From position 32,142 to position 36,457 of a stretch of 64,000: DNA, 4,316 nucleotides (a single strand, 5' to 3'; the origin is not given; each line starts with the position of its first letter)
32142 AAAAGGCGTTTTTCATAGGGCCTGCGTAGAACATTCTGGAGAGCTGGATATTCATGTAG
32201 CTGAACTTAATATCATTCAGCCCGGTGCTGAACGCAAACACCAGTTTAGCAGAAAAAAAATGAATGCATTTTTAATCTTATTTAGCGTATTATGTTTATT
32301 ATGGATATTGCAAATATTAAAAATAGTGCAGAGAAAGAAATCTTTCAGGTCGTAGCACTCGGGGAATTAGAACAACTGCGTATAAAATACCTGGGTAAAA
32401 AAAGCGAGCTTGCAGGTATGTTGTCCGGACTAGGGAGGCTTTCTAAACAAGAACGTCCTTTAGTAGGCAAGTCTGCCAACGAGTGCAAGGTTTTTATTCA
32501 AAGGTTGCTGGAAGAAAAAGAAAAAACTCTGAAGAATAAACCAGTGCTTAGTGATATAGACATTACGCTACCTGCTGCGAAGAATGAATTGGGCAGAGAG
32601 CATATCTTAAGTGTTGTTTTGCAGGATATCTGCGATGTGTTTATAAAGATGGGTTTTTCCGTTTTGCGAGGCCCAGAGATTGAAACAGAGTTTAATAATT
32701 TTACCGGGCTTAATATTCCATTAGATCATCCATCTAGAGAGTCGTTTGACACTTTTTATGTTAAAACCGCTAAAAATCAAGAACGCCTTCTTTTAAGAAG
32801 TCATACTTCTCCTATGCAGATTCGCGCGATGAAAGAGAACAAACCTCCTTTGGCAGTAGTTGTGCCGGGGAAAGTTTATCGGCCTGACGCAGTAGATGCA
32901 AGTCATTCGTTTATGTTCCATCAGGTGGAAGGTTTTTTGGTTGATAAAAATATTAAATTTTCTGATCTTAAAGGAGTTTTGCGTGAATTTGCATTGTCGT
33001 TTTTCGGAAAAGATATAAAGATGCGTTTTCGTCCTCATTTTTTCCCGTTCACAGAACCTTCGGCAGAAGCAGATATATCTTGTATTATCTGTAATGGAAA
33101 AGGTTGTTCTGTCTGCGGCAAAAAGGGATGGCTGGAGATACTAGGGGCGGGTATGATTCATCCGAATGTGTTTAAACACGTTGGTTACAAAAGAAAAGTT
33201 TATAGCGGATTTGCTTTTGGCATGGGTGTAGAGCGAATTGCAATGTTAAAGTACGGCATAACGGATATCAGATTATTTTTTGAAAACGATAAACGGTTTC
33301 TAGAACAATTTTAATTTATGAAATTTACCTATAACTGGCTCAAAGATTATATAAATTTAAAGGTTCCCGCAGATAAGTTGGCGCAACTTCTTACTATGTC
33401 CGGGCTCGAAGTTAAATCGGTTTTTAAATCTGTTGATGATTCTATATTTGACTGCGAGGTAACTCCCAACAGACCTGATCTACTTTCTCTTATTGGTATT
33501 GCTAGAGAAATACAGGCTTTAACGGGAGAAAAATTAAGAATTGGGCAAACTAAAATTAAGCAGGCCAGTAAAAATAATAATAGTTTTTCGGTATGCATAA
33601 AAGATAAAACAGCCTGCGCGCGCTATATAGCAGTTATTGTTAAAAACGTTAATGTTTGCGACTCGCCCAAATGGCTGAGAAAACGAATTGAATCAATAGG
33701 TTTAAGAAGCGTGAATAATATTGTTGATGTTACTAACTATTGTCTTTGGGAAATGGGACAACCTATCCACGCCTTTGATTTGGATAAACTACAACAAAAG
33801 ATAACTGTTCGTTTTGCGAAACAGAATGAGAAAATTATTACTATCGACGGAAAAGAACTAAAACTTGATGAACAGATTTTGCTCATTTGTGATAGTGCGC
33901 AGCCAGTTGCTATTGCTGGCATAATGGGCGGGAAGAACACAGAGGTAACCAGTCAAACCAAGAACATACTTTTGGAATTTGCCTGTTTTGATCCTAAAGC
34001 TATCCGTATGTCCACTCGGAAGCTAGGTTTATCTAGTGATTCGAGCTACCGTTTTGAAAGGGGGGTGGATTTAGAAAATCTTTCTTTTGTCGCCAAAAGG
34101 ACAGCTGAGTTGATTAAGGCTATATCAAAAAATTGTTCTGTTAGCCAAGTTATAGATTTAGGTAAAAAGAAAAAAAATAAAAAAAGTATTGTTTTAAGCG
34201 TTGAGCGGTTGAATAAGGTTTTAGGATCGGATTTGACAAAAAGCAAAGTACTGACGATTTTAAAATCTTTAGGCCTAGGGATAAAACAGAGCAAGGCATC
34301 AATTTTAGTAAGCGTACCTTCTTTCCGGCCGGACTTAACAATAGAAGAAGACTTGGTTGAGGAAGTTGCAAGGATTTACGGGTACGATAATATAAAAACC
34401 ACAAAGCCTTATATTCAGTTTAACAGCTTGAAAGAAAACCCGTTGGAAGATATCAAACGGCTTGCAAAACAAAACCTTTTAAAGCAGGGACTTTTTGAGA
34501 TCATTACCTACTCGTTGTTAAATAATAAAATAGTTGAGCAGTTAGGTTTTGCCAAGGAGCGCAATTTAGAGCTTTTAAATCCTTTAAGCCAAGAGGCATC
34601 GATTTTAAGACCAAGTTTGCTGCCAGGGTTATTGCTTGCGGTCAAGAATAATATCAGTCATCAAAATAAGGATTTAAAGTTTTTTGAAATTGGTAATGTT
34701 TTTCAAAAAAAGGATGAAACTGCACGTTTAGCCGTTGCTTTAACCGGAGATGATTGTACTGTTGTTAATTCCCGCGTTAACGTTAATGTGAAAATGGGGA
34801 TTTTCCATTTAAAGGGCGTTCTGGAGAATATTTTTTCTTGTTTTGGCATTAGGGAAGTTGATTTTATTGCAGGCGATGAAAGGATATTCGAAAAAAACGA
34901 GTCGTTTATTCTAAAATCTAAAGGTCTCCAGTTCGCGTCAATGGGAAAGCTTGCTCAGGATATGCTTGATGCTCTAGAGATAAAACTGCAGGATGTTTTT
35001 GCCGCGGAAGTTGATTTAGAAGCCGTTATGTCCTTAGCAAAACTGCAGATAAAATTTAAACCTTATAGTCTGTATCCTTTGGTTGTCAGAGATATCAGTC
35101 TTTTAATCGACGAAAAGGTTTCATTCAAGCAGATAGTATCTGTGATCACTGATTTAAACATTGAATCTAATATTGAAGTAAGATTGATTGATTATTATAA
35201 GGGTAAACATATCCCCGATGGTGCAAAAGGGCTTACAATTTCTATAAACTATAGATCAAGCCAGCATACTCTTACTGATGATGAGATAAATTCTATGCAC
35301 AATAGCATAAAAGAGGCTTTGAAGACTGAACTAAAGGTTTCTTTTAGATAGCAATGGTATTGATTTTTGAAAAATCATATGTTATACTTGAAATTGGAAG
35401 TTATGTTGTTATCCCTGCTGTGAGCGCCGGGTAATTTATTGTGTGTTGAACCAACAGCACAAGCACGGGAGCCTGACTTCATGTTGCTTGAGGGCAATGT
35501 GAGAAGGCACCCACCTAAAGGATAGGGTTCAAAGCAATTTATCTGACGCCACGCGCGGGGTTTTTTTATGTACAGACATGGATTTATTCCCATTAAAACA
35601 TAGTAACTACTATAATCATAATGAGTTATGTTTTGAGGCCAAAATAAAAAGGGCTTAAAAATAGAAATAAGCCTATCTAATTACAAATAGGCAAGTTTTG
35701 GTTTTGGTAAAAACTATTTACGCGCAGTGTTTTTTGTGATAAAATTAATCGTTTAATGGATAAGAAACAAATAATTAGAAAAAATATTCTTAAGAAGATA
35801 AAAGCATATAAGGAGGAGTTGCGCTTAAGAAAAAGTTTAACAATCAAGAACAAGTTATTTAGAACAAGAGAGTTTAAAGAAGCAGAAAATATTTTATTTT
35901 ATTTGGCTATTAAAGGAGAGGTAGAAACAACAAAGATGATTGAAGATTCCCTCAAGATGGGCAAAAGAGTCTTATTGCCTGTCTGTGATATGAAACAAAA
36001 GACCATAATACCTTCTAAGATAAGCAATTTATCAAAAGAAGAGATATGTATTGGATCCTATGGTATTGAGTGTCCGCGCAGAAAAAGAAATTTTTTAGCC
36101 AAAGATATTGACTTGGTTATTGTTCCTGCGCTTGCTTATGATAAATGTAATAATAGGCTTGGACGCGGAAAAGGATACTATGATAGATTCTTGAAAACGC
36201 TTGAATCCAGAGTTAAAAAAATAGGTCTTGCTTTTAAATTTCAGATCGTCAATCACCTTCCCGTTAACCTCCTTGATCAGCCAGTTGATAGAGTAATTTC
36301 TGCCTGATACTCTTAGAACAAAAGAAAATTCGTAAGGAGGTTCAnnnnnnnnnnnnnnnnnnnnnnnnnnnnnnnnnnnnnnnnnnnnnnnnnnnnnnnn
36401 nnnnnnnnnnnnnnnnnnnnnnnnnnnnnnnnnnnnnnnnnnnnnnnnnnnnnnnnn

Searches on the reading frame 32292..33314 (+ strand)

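Call 38: search_protein_families(library=pfam, proteins=[window:32292-33314:+], max_evalue=0.00001)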
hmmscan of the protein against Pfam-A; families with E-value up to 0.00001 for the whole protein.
window:32292-33314:+ (340 aa): 2 families
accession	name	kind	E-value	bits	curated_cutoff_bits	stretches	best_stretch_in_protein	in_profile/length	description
PF01409.25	tRNA-synt_2d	-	2.9e-100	335.3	19.8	1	89-340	2-246/246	tRNA synthetases class II core domain (F)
PF02912.23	Phe_tRNA-synt_N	-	1.2e-18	67.2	22.3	1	23-83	3-63/69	Aminoacyl tRNA synthetase class II, N-terminal domain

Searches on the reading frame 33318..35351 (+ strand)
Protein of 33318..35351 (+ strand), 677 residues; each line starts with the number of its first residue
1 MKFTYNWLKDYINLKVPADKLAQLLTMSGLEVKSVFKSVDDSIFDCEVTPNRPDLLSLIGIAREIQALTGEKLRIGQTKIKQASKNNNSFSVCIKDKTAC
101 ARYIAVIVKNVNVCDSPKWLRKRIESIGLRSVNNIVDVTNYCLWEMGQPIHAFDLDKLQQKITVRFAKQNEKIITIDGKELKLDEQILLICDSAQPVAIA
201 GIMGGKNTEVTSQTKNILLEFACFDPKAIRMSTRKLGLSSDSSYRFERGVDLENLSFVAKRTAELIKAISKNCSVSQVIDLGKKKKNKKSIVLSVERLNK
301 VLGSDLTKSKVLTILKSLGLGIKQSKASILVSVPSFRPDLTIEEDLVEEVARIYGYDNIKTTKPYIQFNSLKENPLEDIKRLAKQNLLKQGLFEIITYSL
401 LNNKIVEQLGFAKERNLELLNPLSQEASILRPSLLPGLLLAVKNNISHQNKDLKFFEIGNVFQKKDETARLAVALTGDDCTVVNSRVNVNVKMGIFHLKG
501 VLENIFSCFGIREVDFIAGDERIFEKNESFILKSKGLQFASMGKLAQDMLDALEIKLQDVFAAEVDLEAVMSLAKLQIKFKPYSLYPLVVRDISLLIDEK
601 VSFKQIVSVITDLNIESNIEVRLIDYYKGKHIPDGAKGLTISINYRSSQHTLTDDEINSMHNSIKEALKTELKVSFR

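Call 38: search_protein_families(library=pfam, proteins=[window:33318-35351:+], max_evalue=0.00001)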
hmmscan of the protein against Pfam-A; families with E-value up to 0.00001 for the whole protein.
window:33318-35351:+ (677 aa): 4 families
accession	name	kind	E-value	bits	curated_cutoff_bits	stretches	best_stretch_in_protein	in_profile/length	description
PF03483.22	B3_4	-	6.4e-69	231.4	29.3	1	99-269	1-172/174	B3/4 domain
PF17759.6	tRNA_synthFbeta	-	5.1e-41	140.9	22.4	1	359-567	1-214/214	Phenylalanyl tRNA synthetase beta chain CLM domain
PF03484.21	B5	-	1.7e-28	99.1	28.6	1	291-356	1-67/67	tRNA synthetase B5 domain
PF03147.19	FDX-ACB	-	2.8e-24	85.8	31.1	1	584-677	1-94/94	Ferredoxin-fold anticodon binding domain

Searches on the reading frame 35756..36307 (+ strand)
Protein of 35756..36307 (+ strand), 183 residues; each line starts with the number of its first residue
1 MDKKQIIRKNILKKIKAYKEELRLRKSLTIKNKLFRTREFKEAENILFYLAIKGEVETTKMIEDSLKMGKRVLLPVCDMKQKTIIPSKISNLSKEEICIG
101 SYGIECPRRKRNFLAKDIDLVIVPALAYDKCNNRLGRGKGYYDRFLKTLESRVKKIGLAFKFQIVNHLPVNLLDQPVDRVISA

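Call 38: search_protein_families(library=pfam, proteins=[window:35756-36307:+], max_evalue=0.00001)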
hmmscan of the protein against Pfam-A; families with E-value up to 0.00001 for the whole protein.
window:35756-36307:+ (183 aa): 1 family
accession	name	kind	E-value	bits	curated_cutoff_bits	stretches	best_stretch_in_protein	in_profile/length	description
PF01812.26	5-FTHF_cyc-lig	-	3.7e-41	141.5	27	1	4-182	1-185/186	5-formyltetrahydrofolate cyclo-ligase family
